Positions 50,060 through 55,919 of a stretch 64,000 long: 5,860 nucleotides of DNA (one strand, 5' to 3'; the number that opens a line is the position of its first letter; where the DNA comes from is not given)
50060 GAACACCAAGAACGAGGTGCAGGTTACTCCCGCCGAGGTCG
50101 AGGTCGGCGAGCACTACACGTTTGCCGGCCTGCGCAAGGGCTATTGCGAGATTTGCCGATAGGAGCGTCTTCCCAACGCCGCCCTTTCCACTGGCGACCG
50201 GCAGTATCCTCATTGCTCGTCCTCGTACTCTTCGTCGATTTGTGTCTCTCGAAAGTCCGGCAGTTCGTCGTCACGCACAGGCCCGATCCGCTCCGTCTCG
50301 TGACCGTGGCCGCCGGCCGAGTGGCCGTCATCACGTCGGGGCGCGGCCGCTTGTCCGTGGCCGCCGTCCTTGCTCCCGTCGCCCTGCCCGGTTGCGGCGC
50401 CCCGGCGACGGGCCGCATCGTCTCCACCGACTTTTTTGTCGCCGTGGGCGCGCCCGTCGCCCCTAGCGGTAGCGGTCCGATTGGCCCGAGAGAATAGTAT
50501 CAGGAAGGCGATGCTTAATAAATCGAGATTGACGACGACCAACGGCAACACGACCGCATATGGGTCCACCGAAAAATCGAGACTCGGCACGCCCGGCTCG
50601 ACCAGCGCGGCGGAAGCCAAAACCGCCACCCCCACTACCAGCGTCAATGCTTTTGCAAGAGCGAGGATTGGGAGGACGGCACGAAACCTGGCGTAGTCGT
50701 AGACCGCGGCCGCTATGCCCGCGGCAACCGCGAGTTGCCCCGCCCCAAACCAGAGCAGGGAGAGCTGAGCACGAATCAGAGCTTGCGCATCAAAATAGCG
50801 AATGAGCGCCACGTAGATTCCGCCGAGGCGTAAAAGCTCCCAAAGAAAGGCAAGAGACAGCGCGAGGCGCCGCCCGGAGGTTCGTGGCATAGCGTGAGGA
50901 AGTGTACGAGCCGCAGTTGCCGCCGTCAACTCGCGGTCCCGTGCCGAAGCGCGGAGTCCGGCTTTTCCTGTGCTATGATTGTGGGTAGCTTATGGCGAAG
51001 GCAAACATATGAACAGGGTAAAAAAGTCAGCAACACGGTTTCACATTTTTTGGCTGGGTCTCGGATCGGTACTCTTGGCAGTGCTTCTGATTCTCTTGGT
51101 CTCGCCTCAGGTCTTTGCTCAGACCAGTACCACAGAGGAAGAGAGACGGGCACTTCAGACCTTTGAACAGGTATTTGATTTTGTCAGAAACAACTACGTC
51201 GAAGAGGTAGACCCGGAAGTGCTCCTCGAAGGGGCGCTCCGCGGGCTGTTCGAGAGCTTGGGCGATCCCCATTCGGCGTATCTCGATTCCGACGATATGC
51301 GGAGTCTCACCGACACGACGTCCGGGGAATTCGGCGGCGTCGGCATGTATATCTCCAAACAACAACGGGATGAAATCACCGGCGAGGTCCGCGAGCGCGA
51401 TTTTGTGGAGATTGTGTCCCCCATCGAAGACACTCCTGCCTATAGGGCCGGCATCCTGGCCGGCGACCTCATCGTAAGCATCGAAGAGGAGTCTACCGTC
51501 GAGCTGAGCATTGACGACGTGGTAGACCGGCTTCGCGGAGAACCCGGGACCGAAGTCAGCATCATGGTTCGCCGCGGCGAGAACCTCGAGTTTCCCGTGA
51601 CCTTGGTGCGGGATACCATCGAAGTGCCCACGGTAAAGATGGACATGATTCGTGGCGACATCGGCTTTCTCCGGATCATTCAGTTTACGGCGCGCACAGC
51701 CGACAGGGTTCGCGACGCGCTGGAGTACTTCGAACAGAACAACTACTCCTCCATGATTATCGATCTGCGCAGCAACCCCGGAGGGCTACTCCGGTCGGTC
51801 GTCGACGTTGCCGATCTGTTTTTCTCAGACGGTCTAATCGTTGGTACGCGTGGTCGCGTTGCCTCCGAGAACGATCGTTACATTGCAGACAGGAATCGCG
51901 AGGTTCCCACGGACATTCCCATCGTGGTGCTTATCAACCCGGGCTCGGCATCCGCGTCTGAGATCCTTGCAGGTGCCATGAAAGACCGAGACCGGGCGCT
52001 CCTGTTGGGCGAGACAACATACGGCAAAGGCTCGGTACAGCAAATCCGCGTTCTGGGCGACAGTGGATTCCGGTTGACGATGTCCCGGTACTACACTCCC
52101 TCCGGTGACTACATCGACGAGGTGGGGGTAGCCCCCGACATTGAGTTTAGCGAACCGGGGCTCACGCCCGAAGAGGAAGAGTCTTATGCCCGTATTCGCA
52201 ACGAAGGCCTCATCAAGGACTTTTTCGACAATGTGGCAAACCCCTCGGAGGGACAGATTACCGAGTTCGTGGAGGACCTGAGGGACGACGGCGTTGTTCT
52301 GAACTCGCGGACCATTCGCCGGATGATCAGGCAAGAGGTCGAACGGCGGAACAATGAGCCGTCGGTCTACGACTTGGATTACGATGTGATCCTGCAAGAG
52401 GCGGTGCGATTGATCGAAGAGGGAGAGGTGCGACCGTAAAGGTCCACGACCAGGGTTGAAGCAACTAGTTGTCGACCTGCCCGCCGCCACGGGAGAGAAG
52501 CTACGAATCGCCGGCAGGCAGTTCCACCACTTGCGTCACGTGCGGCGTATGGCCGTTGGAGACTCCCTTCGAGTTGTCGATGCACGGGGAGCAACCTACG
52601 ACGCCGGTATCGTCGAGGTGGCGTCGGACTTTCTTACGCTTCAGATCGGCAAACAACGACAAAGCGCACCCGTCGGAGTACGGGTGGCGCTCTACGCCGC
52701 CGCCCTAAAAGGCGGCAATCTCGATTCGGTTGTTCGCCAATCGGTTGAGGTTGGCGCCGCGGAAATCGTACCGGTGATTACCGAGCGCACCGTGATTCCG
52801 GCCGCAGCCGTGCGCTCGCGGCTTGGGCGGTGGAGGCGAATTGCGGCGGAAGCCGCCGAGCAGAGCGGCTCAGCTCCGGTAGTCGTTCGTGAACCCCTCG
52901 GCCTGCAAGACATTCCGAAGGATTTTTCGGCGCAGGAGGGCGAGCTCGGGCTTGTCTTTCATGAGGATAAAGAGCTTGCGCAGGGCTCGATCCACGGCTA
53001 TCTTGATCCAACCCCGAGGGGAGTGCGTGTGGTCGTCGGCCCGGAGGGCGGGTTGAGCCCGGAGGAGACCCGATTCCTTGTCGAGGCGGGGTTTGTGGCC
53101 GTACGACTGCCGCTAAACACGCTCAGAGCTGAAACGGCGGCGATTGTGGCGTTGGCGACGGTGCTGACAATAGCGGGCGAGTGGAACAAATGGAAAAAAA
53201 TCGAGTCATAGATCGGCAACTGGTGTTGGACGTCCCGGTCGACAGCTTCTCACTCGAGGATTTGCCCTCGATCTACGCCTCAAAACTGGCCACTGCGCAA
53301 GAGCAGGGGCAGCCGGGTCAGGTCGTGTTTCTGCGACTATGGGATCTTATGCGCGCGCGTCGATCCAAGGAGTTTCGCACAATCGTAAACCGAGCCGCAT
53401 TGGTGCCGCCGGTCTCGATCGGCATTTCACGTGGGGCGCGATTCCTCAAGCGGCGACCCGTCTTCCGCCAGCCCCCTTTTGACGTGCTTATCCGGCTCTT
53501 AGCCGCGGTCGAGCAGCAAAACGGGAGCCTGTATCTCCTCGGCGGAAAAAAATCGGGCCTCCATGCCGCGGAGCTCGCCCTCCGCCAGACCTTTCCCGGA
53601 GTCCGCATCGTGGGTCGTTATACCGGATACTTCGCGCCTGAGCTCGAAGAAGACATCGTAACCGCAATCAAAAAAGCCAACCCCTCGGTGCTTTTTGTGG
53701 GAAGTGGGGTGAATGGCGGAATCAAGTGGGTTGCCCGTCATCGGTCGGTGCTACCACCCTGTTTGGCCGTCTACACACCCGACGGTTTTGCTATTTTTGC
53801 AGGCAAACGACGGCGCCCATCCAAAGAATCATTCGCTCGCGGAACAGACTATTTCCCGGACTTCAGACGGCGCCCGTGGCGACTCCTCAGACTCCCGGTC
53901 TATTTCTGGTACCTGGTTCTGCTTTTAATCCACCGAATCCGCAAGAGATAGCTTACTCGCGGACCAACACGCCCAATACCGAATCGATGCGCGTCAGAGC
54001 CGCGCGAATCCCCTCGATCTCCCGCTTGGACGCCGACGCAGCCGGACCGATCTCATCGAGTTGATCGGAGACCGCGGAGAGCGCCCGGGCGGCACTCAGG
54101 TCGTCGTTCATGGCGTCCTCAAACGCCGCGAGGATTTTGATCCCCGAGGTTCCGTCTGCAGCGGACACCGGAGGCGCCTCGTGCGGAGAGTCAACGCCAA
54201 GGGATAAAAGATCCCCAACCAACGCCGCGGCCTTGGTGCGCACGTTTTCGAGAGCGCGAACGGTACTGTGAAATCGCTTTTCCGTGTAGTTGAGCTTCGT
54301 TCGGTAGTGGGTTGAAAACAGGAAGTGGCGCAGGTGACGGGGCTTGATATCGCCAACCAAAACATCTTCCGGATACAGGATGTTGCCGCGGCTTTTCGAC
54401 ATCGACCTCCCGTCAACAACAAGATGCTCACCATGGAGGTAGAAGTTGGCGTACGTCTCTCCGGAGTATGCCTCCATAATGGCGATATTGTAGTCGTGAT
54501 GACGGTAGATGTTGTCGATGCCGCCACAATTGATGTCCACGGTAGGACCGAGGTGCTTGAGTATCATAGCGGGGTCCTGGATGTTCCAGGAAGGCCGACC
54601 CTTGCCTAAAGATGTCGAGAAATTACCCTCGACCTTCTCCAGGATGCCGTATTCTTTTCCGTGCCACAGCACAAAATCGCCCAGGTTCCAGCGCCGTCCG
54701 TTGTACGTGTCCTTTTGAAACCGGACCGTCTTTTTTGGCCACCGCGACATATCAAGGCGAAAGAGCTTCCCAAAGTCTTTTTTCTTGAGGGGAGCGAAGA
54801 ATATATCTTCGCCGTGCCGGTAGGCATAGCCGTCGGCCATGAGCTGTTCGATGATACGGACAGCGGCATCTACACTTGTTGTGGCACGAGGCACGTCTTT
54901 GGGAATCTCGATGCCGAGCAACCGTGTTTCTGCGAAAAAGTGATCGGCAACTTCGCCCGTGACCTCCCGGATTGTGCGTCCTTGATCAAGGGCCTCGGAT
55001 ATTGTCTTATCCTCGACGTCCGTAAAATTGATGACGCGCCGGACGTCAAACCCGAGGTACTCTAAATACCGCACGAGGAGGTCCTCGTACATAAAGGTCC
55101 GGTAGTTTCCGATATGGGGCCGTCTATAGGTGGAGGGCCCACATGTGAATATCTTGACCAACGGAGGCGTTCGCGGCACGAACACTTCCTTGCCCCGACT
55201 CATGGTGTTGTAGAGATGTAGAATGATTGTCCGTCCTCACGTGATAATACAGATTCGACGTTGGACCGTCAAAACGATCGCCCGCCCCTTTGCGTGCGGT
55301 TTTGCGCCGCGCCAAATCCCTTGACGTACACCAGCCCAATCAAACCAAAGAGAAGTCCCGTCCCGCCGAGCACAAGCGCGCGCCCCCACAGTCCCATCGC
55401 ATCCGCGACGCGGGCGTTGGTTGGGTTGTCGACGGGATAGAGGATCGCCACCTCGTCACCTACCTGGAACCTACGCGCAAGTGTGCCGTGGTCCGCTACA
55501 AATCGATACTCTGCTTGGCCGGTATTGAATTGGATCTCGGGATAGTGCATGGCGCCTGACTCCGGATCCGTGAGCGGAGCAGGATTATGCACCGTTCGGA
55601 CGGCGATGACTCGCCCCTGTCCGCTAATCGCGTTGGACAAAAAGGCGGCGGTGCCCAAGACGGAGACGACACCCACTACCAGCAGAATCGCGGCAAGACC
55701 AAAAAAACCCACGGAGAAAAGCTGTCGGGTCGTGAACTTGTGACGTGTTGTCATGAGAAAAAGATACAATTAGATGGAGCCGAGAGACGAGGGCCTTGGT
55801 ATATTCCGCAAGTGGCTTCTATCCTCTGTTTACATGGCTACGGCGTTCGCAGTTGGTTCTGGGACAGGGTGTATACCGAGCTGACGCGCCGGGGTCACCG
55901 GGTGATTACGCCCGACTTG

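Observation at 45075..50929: Translationally coupled four-gene block: membrane protein, MinD/ParA-type ATPase, giant multi-module DUF342 (FapA-like) protein, Lgt-like enzyme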

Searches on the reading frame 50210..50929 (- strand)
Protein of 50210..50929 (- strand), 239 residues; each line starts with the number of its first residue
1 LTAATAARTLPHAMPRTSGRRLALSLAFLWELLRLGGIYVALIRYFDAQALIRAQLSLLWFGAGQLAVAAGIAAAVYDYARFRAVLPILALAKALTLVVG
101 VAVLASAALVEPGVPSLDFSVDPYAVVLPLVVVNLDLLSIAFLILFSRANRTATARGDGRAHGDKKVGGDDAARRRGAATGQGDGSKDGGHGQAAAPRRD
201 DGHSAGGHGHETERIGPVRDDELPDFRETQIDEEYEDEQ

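Call 3: search_protein_families(library=pfam, proteins=[window:50210-50929:-], max_evalue=0.01)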
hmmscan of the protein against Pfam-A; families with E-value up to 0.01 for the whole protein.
window:50210-50929:- (239 aa): 0 families

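Call 4: search_protein_families(library=ncbifam, proteins=[window:50210-50929:-], max_evalue=0.01)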
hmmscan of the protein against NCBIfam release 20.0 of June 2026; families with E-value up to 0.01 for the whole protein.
window:50210-50929:- (239 aa): 0 families

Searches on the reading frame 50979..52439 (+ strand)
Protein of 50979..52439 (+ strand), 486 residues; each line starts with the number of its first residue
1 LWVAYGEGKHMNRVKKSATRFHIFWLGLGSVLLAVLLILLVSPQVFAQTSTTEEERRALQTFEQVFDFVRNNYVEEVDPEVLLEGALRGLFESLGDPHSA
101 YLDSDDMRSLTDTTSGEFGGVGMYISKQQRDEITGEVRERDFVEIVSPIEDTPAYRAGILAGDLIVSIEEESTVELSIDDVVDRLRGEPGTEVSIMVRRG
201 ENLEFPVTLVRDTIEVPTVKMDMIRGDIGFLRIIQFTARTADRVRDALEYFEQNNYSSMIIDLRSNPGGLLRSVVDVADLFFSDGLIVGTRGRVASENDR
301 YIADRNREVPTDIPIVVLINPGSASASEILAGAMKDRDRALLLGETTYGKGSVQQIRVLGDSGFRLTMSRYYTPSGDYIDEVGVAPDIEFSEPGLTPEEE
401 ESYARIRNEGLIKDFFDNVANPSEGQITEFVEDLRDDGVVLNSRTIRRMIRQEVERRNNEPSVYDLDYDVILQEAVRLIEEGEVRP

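Call 71: search_protein_families(library=pfam, proteins=[window:50979-52439:+], max_evalue=0.0001)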
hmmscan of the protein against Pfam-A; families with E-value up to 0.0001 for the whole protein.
window:50979-52439:+ (486 aa): 5 families
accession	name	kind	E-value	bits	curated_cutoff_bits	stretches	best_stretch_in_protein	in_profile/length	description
PF03572.23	Peptidase_S41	-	1.2e-51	175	24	1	227-389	1-164/165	Peptidase family S41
PF22694.1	CtpB_N-like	-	5.6e-14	52.8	27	1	47-105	26-84/85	Activating protease CtpB N-terminal domain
PF17820.7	PDZ_6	-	3.9e-12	46.2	27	1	145-199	2-54/54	PDZ domain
PF13180.12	PDZ_2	-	5e-06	27.1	27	1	140-203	11-73/80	PDZ domain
PF00595.29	PDZ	-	2.6e-05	24.9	23.2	1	119-195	10-78/81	PDZ domain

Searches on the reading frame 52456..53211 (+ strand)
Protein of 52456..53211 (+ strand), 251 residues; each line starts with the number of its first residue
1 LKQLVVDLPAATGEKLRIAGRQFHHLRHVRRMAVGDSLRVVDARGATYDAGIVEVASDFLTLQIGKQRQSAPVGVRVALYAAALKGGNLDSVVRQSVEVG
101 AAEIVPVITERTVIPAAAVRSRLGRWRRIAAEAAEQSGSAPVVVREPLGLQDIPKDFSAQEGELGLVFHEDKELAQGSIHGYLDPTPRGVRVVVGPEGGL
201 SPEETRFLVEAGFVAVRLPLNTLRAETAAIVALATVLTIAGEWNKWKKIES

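Call 71: search_protein_families(library=pfam, proteins=[window:52456-53211:+], max_evalue=0.0001)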
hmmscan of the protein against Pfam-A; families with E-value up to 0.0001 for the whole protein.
window:52456-53211:+ (251 aa): 2 families
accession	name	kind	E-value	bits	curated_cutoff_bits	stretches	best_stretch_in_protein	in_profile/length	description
PF04452.19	Methyltrans_RNA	-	6.9e-35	120.5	23.9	1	75-236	5-164/165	RNA methyltransferase domain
PF20260.4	PUA_4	-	5.6e-09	36.4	23.9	1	19-64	2-47/48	RNA methyltransferase PUA domain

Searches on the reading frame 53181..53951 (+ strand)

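Call 71: search_protein_families(library=pfam, proteins=[window:53181-53951:+], max_evalue=0.0001)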
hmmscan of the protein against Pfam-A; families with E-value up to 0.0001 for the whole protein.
window:53181-53951:+ (256 aa): 1 family
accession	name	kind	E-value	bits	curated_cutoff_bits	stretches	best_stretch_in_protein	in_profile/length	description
PF03808.19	Glyco_tran_WecG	-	1.4e-29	103.5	27.4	1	72-237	1-166/168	Glycosyl transferase WecG/TagA/CpsF family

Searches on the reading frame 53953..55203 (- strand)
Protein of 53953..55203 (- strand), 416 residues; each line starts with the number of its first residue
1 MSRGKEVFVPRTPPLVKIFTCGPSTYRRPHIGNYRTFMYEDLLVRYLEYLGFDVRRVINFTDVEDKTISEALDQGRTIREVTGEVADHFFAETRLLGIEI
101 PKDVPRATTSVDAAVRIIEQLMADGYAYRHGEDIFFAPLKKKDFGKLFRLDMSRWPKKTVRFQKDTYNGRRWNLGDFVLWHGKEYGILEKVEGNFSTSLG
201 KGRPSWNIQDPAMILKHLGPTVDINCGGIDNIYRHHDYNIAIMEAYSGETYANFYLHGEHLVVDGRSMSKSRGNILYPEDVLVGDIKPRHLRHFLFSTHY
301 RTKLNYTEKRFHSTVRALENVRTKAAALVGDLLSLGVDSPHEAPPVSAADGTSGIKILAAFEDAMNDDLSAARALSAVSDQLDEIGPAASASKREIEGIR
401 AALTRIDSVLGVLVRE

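Call 71: search_protein_families(library=pfam, proteins=[window:53953-55203:-], max_evalue=0.0001)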
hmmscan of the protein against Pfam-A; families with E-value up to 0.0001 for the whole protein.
window:53953-55203:- (416 aa): 4 families
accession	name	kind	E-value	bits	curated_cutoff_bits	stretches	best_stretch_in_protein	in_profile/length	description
PF01406.26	tRNA-synt_1e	-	2.5e-69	234.4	27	1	12-314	6-299/301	tRNA synthetases class I (C) catalytic domain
PF09334.17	tRNA-synt_1g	-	1.4e-09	37.6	20.1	1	228-314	289-374/391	tRNA synthetases class I (M)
PF09190.17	DALR_2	-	1.3e-05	26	22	1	360-413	1-56/57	DALR domain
PF00133.28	tRNA-synt_1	-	3.3e-05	23.3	22.7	0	242-304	349-411/414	tRNA synthetases class I (I, L, M and V)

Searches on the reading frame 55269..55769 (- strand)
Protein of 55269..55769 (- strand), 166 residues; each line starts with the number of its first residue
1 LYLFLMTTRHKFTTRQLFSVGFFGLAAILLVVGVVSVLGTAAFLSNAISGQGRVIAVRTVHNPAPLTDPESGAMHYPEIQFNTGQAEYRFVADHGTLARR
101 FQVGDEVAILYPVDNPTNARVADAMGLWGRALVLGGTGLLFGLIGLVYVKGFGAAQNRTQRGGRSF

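Call 71: search_protein_families(library=pfam, proteins=[window:55269-55769:-], max_evalue=0.0001)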
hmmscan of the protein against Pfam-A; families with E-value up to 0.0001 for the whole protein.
window:55269-55769:- (166 aa): 1 family
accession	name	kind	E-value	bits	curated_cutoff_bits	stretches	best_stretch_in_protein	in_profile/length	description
PF12158.14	DUF3592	-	4.5e-06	27.7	25.3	1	51-123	2-81/84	Domain of unknown function (DUF3592)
